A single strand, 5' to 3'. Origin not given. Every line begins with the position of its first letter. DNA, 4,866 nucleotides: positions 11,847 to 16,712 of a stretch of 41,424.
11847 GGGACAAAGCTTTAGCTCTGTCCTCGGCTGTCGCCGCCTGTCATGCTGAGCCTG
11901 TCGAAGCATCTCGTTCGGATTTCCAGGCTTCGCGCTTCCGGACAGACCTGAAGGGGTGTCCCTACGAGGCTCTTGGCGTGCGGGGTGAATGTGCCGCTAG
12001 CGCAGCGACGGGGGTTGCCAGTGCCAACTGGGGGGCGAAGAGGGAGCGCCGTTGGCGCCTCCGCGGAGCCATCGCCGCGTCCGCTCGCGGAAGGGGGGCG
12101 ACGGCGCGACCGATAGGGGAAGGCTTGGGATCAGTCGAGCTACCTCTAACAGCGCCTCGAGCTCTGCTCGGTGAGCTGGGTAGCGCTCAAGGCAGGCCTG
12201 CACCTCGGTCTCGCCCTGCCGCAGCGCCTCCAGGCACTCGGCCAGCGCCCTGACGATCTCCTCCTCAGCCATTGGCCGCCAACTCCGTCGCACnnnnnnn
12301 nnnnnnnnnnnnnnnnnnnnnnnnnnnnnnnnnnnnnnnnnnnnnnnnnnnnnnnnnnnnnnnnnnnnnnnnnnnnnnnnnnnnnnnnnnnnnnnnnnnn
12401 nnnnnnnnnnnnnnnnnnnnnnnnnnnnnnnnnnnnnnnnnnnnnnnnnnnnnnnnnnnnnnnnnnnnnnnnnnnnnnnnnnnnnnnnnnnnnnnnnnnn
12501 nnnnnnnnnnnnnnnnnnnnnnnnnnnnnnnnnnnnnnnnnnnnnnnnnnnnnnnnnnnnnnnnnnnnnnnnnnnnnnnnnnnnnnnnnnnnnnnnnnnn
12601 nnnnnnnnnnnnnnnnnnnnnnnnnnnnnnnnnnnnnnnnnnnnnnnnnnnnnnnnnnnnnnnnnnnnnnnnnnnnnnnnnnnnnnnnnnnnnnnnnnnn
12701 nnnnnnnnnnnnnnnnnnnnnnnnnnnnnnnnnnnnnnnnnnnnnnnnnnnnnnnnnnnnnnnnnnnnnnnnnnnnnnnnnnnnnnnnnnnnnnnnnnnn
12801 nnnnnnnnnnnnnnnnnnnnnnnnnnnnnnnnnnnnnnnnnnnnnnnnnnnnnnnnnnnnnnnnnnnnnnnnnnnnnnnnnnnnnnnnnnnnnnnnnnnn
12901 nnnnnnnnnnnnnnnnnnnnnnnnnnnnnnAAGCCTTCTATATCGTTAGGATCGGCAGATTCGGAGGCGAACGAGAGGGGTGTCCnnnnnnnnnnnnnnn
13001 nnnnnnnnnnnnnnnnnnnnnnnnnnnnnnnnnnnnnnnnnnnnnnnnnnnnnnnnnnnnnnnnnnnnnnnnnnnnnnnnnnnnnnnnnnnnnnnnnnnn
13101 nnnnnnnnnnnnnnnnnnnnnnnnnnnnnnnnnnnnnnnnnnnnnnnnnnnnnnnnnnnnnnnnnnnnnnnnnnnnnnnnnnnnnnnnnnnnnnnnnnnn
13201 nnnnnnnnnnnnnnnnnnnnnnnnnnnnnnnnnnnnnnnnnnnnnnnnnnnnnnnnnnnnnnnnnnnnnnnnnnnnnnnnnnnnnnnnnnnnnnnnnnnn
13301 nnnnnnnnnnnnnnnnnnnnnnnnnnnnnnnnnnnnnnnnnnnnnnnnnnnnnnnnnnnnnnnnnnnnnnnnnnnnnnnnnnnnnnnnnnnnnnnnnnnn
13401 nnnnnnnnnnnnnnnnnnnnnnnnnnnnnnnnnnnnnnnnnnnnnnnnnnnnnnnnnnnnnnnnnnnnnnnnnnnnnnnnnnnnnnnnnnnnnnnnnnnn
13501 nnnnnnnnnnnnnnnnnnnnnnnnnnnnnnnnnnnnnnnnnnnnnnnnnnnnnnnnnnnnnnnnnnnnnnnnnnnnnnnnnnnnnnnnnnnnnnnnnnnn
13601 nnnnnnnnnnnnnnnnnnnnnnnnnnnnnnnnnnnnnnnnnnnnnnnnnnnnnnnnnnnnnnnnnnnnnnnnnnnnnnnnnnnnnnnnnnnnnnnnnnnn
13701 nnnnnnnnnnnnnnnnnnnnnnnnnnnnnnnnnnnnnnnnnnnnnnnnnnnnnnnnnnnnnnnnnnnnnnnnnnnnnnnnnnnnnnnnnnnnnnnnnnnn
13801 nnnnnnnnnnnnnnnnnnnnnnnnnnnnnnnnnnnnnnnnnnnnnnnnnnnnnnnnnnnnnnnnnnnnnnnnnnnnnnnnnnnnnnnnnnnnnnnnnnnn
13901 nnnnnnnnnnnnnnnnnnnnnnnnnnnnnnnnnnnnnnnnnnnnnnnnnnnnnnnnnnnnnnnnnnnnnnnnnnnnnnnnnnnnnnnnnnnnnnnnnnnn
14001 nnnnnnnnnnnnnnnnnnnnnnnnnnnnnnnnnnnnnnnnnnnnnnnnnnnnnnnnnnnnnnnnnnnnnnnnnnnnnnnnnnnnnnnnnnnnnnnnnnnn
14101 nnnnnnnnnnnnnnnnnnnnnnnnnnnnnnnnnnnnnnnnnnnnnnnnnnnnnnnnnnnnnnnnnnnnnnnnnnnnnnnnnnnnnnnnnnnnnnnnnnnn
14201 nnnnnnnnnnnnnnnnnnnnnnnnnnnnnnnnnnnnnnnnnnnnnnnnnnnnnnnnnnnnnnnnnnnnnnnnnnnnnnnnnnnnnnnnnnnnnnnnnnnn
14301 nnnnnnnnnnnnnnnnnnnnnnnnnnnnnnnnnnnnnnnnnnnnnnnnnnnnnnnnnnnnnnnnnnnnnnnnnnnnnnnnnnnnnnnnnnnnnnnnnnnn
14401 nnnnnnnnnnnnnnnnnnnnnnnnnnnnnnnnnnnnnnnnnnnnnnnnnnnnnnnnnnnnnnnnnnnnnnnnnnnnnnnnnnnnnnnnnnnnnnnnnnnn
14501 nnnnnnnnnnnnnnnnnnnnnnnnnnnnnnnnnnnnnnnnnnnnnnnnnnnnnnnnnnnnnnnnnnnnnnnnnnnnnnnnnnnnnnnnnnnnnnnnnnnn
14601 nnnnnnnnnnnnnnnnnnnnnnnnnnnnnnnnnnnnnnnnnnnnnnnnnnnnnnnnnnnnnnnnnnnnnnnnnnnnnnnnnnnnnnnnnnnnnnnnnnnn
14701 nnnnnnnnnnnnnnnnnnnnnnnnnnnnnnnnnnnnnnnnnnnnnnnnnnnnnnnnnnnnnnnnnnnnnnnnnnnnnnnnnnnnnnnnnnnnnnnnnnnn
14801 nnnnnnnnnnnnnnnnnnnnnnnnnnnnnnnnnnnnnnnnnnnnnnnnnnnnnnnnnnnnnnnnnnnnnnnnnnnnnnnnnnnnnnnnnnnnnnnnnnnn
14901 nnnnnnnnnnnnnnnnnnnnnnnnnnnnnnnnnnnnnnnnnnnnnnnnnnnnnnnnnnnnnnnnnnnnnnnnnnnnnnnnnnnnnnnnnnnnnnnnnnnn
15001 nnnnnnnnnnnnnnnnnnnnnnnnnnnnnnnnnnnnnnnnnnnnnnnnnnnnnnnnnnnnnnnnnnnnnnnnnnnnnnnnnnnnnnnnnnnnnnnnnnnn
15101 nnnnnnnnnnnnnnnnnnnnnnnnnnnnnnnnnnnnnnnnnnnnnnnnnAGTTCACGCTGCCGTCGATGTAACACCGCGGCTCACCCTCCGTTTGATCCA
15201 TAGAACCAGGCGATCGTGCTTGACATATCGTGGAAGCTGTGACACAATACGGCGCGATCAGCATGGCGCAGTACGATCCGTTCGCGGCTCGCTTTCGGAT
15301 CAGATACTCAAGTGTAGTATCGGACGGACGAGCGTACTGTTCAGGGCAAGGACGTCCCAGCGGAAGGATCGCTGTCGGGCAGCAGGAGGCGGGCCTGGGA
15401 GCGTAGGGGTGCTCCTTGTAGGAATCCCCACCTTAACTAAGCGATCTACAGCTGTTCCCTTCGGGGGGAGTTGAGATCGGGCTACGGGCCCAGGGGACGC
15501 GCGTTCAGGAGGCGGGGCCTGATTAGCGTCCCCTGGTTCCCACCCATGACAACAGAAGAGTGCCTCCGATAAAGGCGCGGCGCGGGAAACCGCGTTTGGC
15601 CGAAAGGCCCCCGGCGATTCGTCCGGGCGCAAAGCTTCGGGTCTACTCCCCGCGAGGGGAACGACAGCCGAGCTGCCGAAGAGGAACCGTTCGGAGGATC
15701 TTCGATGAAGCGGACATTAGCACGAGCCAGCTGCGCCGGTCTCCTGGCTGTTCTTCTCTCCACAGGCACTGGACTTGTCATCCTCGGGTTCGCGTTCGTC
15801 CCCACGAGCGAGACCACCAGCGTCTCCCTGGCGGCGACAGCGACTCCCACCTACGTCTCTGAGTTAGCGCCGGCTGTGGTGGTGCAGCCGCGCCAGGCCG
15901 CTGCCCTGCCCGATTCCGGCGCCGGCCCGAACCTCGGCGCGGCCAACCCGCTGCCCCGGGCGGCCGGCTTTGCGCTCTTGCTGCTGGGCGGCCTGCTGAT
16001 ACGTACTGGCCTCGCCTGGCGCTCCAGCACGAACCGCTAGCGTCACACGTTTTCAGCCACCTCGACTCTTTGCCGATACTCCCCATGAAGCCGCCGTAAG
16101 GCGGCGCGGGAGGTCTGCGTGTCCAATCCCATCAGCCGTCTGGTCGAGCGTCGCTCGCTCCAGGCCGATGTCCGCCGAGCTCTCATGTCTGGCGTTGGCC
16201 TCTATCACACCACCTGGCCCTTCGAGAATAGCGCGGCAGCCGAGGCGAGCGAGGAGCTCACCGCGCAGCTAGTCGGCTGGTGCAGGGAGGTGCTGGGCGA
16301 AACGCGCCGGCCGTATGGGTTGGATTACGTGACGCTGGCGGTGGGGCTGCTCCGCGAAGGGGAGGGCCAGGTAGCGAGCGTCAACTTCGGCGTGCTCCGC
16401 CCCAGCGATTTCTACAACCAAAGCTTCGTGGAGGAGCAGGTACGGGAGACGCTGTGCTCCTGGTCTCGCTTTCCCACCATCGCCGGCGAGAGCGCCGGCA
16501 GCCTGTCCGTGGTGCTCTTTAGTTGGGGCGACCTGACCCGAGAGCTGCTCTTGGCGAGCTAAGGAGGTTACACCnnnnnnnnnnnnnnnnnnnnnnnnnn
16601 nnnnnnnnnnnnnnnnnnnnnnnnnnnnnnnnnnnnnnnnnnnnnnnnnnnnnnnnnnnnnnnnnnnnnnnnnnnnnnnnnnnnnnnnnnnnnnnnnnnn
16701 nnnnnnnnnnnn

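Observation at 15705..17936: Candidate uncharacterised operon: LPDSG-tailed small protein + 147-aa unknown + wHTH-AAA+ ATPase behind the GEMM-like leader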

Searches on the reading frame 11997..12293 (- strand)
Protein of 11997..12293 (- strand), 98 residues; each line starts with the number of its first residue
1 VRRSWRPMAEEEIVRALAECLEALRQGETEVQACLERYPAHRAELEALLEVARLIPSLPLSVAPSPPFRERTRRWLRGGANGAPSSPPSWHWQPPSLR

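Call 11: search_protein_families(library=pfam, proteins=[window:11997-12293:-], max_evalue=0.01)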
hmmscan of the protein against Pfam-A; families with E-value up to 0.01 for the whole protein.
window:11997-12293:- (98 aa): 0 families

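Call 70: search_protein_families(library=pfam, proteins=[window:11997-12293:-], max_evalue=0.01)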
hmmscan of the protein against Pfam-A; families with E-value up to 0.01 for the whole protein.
window:11997-12293:- (98 aa): 0 families

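Call 81: search_protein_families(library=ncbifam, proteins=[window:11997-12293:-], max_evalue=0.001)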
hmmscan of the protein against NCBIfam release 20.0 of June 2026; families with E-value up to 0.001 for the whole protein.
window:11997-12293:- (98 aa): 1 family
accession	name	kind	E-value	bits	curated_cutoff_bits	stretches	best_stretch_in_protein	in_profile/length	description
NF010501.0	PRK13920.1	subfamily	0.00021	21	225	1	21-67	13-59/213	putative anti-sigmaE protein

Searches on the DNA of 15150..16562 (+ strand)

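Call 48: search_rna_families(sources=[L084, L085, L087, L088, L094, L095, L099, L100, L103, L107, L111, L116, L117, L118, L120, L123, L128, L136, L004, L109], threshold=gathering)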
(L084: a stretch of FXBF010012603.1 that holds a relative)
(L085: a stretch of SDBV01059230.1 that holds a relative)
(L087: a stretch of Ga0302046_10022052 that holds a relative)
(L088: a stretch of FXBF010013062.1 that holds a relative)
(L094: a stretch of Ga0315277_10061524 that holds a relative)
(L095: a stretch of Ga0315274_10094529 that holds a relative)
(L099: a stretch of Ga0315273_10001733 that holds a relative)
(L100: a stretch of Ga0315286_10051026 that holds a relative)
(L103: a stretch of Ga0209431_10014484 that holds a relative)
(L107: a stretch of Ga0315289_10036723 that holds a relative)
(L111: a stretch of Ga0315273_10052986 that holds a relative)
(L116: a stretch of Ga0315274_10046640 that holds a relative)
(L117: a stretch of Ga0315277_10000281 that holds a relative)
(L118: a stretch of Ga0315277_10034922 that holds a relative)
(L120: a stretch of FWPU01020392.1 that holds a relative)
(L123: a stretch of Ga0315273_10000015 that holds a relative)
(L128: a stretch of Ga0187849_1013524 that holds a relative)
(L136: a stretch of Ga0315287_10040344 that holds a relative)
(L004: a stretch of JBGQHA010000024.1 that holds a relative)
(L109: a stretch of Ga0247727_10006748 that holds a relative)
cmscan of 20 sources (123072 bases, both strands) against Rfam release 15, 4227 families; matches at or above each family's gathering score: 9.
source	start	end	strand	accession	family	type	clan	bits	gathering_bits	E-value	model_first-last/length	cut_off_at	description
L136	511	629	+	RF01051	c-di-GMP-I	Cis-reg; riboswitch;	CL00126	68.2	35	5.9e-11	1-87/87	no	c-di-GMP-I riboswitch aptamer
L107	1528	1651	+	RF01051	c-di-GMP-I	Cis-reg; riboswitch;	CL00126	58.9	35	1.1e-08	1-87/87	no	c-di-GMP-I riboswitch aptamer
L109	214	303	+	RF01051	c-di-GMP-I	Cis-reg; riboswitch;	CL00126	56.1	35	5.5e-08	1-87/87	no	c-di-GMP-I riboswitch aptamer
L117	3504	3659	+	RF01051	c-di-GMP-I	Cis-reg; riboswitch;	CL00126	50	35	1.6e-06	1-87/87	no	c-di-GMP-I riboswitch aptamer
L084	1317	1405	+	RF01051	c-di-GMP-I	Cis-reg; riboswitch;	CL00126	46.7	35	1.1e-05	1-87/87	no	c-di-GMP-I riboswitch aptamer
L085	485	599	+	RF01051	c-di-GMP-I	Cis-reg; riboswitch;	CL00126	41.5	35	0.0002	1-87/87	no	c-di-GMP-I riboswitch aptamer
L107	1248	1382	+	RF01051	c-di-GMP-I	Cis-reg; riboswitch;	CL00126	39.5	35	0.00059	1-87/87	no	c-di-GMP-I riboswitch aptamer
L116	2053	2167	+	RF01051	c-di-GMP-I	Cis-reg; riboswitch;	CL00126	36.5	35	0.0034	1-87/87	no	c-di-GMP-I riboswitch aptamer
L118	2604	2718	+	RF01051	c-di-GMP-I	Cis-reg; riboswitch;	CL00126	36.5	35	0.0034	1-87/87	no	c-di-GMP-I riboswitch aptamer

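Call 54: search_rna_families(source=window, start=15150, end=16150, threshold=evalue, max_evalue=1)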
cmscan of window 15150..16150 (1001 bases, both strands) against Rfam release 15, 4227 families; matches with E-value up to 1: 1.
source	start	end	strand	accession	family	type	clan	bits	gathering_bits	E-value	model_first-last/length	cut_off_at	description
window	15596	15680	+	RF01051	c-di-GMP-I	Cis-reg; riboswitch;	CL00126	49.1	35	2.2e-08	1-87/87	no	c-di-GMP-I riboswitch aptamer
